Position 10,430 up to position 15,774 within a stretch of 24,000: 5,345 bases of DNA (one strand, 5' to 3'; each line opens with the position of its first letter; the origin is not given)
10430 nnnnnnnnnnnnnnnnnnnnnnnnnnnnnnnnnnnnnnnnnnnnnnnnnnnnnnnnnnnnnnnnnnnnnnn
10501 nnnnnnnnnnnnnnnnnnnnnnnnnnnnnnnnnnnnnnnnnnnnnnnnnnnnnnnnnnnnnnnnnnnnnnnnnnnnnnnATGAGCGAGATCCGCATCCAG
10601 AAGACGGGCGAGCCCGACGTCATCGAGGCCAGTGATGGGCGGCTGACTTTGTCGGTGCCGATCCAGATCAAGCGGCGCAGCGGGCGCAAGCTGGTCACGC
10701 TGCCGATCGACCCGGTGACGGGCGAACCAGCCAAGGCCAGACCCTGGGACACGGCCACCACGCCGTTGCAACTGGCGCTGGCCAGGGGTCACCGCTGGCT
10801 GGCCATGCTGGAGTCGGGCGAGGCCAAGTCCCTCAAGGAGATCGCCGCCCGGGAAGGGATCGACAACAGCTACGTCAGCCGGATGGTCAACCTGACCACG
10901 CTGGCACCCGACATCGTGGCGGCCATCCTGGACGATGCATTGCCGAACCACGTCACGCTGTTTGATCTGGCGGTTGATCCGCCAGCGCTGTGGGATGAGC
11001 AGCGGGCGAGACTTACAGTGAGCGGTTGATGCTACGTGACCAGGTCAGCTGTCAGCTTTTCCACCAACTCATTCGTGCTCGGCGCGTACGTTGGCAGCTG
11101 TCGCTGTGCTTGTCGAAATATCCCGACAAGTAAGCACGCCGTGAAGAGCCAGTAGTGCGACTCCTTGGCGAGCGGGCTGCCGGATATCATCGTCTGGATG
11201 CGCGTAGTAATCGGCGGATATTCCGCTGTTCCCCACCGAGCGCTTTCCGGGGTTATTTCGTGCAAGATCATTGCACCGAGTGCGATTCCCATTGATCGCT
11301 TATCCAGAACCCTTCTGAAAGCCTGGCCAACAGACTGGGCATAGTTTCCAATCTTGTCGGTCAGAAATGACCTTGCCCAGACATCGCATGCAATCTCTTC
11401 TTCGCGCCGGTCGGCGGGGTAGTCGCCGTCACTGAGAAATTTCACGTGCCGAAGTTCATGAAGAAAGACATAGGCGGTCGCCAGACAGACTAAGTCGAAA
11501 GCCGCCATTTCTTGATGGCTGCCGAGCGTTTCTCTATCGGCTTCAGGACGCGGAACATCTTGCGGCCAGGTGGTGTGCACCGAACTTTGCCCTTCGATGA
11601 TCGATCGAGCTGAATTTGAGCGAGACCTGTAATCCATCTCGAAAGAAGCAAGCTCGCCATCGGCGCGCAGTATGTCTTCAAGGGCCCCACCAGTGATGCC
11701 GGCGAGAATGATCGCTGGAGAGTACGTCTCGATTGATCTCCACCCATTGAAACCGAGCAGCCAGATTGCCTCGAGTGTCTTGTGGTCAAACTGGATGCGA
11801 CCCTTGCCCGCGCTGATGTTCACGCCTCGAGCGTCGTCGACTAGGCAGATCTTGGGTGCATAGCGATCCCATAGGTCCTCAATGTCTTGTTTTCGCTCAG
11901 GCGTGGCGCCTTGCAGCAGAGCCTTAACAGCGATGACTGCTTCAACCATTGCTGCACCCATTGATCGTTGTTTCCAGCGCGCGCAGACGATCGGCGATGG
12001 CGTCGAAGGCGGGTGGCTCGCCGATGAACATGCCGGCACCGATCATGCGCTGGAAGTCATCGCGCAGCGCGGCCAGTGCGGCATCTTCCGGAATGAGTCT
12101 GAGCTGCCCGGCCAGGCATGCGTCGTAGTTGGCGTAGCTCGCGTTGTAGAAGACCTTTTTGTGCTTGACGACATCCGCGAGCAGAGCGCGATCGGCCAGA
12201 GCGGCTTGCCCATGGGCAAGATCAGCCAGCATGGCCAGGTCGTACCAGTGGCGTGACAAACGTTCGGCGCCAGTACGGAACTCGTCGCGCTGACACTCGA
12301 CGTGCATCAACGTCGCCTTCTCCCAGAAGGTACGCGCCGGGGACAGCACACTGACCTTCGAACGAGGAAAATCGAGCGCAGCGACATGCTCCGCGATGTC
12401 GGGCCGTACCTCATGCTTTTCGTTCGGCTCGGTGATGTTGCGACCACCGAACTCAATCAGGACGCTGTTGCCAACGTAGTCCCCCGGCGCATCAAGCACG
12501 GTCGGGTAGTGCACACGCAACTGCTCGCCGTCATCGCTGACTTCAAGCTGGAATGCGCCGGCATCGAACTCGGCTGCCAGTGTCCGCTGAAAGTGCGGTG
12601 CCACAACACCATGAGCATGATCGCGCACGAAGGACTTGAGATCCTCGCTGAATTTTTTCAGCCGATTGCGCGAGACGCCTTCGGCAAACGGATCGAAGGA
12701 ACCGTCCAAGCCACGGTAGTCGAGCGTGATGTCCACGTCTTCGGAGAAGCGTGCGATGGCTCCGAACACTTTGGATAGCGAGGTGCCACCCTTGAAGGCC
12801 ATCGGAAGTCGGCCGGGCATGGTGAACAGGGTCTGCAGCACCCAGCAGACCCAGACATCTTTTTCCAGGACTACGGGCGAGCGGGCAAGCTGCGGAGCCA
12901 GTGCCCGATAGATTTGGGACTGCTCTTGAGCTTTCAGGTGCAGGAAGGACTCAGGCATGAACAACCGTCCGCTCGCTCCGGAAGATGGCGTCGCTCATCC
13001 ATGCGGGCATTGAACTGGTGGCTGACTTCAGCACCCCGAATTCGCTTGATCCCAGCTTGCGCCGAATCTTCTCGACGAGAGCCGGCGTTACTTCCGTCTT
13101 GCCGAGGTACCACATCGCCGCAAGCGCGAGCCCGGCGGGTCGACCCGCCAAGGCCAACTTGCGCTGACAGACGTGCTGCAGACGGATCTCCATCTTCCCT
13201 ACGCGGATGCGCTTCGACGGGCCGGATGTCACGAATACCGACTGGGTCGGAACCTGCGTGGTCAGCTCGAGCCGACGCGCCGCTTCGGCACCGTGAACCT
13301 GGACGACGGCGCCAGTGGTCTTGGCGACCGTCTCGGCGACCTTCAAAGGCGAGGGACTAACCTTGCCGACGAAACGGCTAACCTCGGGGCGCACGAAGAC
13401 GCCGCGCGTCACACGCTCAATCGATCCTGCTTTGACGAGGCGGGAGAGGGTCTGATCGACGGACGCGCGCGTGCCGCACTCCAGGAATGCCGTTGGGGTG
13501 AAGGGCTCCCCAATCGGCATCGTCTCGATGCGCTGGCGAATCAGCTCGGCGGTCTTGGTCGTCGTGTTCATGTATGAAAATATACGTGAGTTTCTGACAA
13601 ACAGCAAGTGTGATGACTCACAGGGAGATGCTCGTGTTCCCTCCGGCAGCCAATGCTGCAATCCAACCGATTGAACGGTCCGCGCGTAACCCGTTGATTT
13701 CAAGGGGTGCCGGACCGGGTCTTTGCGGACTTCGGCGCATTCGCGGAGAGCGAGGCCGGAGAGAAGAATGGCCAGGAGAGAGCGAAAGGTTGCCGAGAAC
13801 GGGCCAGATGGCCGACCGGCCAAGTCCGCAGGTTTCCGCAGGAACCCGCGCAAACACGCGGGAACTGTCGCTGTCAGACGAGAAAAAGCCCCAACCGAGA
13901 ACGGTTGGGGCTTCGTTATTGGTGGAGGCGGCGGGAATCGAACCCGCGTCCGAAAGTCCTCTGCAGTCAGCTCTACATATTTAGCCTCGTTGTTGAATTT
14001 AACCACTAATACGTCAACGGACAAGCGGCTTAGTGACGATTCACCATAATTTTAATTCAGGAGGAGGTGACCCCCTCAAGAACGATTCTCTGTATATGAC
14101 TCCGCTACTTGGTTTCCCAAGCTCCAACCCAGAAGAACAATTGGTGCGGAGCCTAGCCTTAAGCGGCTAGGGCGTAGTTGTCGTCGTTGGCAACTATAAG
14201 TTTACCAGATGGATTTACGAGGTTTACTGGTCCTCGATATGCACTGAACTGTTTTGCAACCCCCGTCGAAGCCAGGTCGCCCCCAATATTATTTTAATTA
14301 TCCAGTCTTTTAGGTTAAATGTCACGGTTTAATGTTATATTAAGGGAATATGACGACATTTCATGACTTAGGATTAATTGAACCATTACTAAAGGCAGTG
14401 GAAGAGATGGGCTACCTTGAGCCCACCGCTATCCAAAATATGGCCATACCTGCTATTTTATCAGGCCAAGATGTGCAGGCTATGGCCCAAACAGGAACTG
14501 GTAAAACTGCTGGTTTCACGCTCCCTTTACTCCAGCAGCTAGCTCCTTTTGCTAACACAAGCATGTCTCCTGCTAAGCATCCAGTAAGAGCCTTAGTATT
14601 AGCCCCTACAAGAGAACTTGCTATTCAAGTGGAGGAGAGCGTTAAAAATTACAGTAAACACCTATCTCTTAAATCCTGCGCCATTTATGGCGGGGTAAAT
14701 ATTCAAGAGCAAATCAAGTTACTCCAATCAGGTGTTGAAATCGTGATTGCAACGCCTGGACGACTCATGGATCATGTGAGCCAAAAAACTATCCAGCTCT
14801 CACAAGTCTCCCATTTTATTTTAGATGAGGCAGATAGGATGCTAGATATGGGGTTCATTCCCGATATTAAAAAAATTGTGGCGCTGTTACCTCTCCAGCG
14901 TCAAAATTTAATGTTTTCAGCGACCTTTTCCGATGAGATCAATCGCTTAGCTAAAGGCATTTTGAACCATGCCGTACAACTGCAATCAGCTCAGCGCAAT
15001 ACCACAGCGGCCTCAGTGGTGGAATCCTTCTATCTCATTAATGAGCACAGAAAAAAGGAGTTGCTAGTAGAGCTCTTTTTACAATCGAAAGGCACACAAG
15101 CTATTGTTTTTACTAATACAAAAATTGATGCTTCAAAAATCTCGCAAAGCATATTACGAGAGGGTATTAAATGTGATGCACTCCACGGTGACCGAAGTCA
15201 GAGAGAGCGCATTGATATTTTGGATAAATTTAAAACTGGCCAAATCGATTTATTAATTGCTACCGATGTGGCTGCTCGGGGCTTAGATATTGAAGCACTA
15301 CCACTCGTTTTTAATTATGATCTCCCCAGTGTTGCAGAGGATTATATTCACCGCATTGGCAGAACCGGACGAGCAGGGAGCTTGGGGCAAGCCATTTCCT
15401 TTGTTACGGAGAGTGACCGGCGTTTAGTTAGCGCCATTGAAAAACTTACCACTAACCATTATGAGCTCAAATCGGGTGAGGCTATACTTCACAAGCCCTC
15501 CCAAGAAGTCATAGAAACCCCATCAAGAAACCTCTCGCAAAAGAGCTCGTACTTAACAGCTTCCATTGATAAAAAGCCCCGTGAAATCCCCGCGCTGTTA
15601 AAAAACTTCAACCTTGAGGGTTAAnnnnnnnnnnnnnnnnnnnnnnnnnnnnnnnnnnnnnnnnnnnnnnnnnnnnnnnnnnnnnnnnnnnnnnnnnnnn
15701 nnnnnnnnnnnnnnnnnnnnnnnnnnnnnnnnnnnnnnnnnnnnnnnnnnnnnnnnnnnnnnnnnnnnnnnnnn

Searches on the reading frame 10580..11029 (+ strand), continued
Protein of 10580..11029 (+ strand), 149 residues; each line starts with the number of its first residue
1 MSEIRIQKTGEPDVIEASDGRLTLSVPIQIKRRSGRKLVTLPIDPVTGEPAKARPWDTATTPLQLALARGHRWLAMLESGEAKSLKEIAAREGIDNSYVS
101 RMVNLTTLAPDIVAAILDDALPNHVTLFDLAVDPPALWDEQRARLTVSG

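Call 64: search_protein_families(library=pfam, proteins=[L006:10488-11831:-, L045:10608-11822:+, L045:12000-12836:+, L058:10558-11835:+, L039:10515-12179:-, L068:10454-12175:-, L053:12719-14470:+, L076:14681-16210:+, L010:1963-2859:+, L075:7141-8094:-], max_evalue=0.00001)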
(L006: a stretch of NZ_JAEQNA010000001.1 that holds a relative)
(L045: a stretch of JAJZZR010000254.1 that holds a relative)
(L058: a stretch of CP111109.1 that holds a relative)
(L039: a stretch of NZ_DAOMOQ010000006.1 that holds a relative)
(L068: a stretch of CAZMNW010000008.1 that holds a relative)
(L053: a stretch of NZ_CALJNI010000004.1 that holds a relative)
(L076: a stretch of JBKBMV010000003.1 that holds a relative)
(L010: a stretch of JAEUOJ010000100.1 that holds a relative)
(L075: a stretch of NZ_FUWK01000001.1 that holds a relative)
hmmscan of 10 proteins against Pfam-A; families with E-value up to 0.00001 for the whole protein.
L006:10488-11831:- (447 aa): 0 families

L045:10608-11822:+ (404 aa): 1 family
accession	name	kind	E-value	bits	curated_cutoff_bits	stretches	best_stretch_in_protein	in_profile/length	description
PF03403.19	PAF-AH_p_II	-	4.7e-22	78.5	20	2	42-177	7-135/372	Platelet-activating factor acetylhydrolase, isoform II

L045:12000-12836:+ (278 aa): 1 family
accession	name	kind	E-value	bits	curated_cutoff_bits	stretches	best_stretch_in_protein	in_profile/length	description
PF02517.21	Rce1-like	-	2.3e-12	47.5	22.4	1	130-231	2-92/93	Type II CAAX prenyl endopeptidase Rce1-like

L058:10558-11835:+ (425 aa): 1 family
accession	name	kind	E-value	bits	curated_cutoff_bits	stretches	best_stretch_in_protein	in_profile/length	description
PF00872.24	Transposase_mut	-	1.6e-125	419.4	21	1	37-396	22-378/379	Transposase, Mutator family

L039:10515-12179:- (554 aa): 0 families

L068:10454-12175:- (573 aa): 2 families
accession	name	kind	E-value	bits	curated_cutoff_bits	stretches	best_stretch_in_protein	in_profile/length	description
PF10088.15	DUF2326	-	6.5e-42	143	28.7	1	438-572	2-141/141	Uncharacterised protein conserved in bacteria (DUF2326)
PF20275.3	CTD10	-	6.7e-29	101.6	28.1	1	273-399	1-134/134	C-terminal domain 10 of the ABC-three component (ABC-3C) systems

L053:12719-14470:+ (583 aa): 0 families

L076:14681-16210:+ (509 aa): 1 family
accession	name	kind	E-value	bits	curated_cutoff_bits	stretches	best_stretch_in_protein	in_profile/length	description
PF02321.23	OEP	-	8.8e-41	140.2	22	2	320-497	9-187/187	Outer membrane efflux protein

L010:1963-2859:+ (298 aa): 2 families
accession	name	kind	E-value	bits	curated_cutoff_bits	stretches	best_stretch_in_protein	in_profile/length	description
PF03466.25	LysR_substrate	-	3.7e-19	69.4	28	1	96-284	9-201/209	LysR substrate binding domain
PF00126.33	HTH_1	-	1.5e-18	66.9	26.6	1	6-62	3-60/60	Bacterial regulatory helix-turn-helix protein, lysR family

L075:7141-8094:- (317 aa): 0 families

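Call 65: find_related_loci(query=A3, collection=viral_contigs, flank=6000)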
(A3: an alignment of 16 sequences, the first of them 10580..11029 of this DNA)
Query A3 (149 aa) in viral_contigs; peptide patterns used: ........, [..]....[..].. (x = any residue, [..] = any of these).
110 stretches matched a pattern; 79 encode a relative of the query (tblastn E <= 1e-3); 79 distinct loci.
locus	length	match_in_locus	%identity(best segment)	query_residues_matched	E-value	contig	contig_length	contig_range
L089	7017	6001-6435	99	1-145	9e-93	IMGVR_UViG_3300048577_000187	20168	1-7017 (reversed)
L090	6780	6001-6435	97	1-145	5e-91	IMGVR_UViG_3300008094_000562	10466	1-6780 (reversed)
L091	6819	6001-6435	97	1-145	5e-91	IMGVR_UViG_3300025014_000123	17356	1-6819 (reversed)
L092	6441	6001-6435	95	1-145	2e-90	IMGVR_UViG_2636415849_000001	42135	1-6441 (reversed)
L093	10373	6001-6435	94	1-145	3e-89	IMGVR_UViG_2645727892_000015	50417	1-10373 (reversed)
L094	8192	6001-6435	92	1-145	1e-86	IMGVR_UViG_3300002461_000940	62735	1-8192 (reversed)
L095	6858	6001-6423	89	1-145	5e-82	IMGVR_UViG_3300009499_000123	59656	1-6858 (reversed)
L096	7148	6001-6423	89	1-145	5e-82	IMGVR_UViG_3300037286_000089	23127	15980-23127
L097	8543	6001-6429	87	1-147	9e-81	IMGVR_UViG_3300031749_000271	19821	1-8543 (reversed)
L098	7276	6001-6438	84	1-146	9e-81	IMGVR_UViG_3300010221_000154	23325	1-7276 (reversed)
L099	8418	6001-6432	86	1-148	3e-80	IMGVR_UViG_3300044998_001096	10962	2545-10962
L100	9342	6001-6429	86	1-147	3e-80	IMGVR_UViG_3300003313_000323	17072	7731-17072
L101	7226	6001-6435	85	1-149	4e-80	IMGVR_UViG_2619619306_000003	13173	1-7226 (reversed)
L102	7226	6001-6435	85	1-149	4e-80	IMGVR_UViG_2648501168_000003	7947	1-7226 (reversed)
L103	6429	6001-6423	88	1-145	5e-80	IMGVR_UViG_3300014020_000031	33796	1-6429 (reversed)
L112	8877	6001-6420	86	1-144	2e-78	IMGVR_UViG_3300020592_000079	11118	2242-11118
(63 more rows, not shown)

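Call 67: find_related_loci(query=L112:6001-6420:+, collection=viral_contigs, flank=10000)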
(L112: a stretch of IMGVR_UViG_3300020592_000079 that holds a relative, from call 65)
Query L112:6001-6420:+ (140 aa) in viral_contigs; peptide patterns used: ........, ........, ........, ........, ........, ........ (x = any residue, [..] = any of these).
130 stretches matched a pattern; 91 encode a relative of the query (tblastn E <= 1e-3); the best 80 are kept; 80 distinct loci.
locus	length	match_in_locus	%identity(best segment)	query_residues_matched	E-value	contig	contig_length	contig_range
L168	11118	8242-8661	100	1-140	2e-90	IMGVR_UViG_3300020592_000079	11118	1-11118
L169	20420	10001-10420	100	1-140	4e-90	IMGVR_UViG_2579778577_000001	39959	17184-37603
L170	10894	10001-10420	99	1-140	3e-89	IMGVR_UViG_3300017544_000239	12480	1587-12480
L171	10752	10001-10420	94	1-140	3e-86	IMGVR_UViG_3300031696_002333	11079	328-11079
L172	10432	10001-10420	94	1-140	6e-86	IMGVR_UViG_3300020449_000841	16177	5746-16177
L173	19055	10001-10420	94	1-140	6e-86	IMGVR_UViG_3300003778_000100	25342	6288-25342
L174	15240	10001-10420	94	1-140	1e-85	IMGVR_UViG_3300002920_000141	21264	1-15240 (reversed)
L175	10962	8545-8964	94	1-140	5e-85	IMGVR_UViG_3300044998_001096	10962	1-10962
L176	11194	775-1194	94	1-140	3e-85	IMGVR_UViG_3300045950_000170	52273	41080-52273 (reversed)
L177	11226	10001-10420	94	1-140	7e-85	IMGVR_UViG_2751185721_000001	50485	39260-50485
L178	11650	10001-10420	93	1-140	3e-85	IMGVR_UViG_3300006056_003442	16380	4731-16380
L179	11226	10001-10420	92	1-140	2e-84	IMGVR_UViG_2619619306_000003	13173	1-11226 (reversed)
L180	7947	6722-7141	92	1-140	2e-84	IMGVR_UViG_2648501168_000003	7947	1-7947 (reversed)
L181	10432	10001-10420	91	1-140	3e-84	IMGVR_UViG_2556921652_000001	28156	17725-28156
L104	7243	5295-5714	92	1-140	7e-84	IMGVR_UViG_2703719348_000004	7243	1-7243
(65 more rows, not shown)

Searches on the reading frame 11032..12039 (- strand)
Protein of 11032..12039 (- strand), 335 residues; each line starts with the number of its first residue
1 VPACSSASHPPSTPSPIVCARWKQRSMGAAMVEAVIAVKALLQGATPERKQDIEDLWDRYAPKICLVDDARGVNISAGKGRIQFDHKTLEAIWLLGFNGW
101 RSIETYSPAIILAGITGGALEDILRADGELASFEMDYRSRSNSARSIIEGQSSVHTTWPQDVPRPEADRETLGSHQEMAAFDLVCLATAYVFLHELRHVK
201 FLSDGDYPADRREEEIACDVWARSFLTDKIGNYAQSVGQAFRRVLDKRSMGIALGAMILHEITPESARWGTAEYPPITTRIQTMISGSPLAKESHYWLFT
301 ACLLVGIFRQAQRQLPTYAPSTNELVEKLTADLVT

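Call 7: search_protein_families(library=pfam, proteins=[window:11032-12039:-], max_evalue=0.01)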
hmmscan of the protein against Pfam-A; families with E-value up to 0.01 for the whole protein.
window:11032-12039:- (335 aa): 1 family
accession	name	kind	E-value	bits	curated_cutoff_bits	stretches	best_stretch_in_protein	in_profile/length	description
PF10463.15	Peptidase_U49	-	2.6e-05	24.4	23.9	1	144-293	54-195/202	Peptidase U49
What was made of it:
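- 11032..12039 (-): Lit-like zinc protease (phage exclusion). Cargo of the island. Peptidase_U49 (call 7).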

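Call 14: search_protein_families(library=ncbifam, proteins=[window:11032-12039:-], max_evalue=0.01)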
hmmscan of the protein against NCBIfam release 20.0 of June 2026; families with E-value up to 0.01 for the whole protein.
window:11032-12039:- (335 aa): 1 family
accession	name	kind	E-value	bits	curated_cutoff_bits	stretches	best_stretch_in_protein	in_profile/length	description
NF007238.0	PRK09672.1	equivalog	2.3e-95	319.4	274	1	27-332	1-302/309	phage exclusion protein Lit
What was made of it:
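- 11032..12039 (-): NCBIfam PRK09672, E 2.3e-95, 319 bits against a cut-off of 274 (call 14).
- Checked: 11032-12039(-) matches phage exclusion protein Lit/Peptidase_U49 (NCBIfam PRK09672, E 2e-95, above its cut-off; calls 7, 14).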

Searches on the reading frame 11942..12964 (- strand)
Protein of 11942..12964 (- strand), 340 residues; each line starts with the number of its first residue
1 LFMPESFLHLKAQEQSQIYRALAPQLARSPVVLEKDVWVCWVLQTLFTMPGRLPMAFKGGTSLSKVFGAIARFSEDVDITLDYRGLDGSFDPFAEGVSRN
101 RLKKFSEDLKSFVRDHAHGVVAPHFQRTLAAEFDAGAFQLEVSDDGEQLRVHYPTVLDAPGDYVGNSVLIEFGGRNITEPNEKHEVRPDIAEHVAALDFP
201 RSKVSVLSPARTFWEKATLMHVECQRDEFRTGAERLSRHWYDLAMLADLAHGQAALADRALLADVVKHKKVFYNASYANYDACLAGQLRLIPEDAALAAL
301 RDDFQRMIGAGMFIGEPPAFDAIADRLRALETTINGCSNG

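Call 7: search_protein_families(library=pfam, proteins=[window:11942-12964:-], max_evalue=0.01)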
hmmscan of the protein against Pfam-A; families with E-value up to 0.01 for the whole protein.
window:11942-12964:- (340 aa): 1 family
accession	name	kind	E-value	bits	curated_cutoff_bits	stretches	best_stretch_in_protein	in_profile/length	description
PF08843.17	AbiEii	-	1.5e-40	140.1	22.5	1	43-326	3-238/238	Nucleotidyl transferase AbiEii toxin, Type IV TA system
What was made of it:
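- Checked: 11942-12964(-) is AbiEii (call 7).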

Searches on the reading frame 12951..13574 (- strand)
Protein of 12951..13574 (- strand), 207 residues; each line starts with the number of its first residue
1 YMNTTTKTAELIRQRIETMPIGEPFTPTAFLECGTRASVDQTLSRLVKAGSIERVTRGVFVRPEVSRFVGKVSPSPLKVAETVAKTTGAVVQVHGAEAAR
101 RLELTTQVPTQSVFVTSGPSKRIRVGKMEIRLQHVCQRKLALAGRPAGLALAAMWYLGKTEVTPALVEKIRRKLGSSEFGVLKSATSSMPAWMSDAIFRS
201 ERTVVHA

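Call 11: search_protein_families(library=pfam, proteins=[window:12951-13574:-], max_evalue=0.01)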
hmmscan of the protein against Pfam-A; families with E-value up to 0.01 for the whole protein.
window:12951-13574:- (207 aa): 2 families
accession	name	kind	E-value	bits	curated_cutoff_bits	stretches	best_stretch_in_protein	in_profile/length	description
PF19570.5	DUF6088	-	3.7e-27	95.6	25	1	12-174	2-164/172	Family of unknown function (DUF6088)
PF13338.12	AbiEi_4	-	3e-05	24.5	25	1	41-63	27-49/49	Transcriptional regulator, AbiEi antitoxin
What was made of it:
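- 12951..13574 (-): AbiEi/DUF6088 antitoxin-regulator. Cargo of the island. Pfam DUF6088, E 3.7e-27, and AbiEi_4 (call 11).
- Checked: 12951-13574(-) is AbiEi/DUF6088 (call 11).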

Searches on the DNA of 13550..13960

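Call 60: search_rna_families(source=window, start=13550, end=13960, threshold=evalue, max_evalue=5)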
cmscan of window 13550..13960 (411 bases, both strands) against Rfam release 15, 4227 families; matches with E-value up to 5: 7.
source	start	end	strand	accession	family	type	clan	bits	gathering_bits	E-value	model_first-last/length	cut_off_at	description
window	13920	13960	-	RF00023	tmRNA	Gene;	CL00001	52.2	47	7.4e-20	334-374/374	5'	transfer-messenger RNA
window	13881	13942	-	RF00262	sar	Gene; antisense;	-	23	43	0.026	1-68/68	no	sar RNA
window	13550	13960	-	RF04321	tmRNA_permuted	Gene;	-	21.6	47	0.016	23-87/213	5'&3'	permuted transfer-messenger RNA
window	13880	13960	-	RF00021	Spot_42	Gene; sRNA;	-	19.4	80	0.21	61-115/115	5'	Spot 42 RNA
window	13886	13913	+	RF00262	sar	Gene; antisense;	-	16.5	43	1.3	34-63/68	no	sar RNA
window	13881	13930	-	RF02278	Betaproteobacteria_toxic_sRNA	Gene; sRNA;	-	15.3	50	1.5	1-64/64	no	Betaproteobacteria toxic small RNA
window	13764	13862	-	RF02784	SorX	Gene; sRNA;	-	12.3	46.6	3.5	1-73/73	no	Singlet oxygen resistance RNA X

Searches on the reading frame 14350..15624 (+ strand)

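Call 11: search_protein_families(library=pfam, proteins=[window:14350-15624:+], max_evalue=0.01)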
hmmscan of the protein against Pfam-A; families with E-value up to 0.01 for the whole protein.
window:14350-15624:+ (424 aa): 4 families
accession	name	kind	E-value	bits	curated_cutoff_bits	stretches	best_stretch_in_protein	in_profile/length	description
PF00270.35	DEAD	-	9.1e-50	169.1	26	1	26-199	1-166/167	DEAD/DEAH box helicase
PF00271.37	Helicase_C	-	4.6e-34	117.4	23.5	1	235-343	2-110/110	Helicase conserved C-terminal domain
PF04851.21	ResIII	-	6.8e-08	33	22.5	1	40-194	24-163/164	Type III restriction enzyme, res subunit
PF14617.12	CMS1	-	0.0082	16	35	0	81-161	127-208/250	U3-containing 90S pre-ribosomal complex subunit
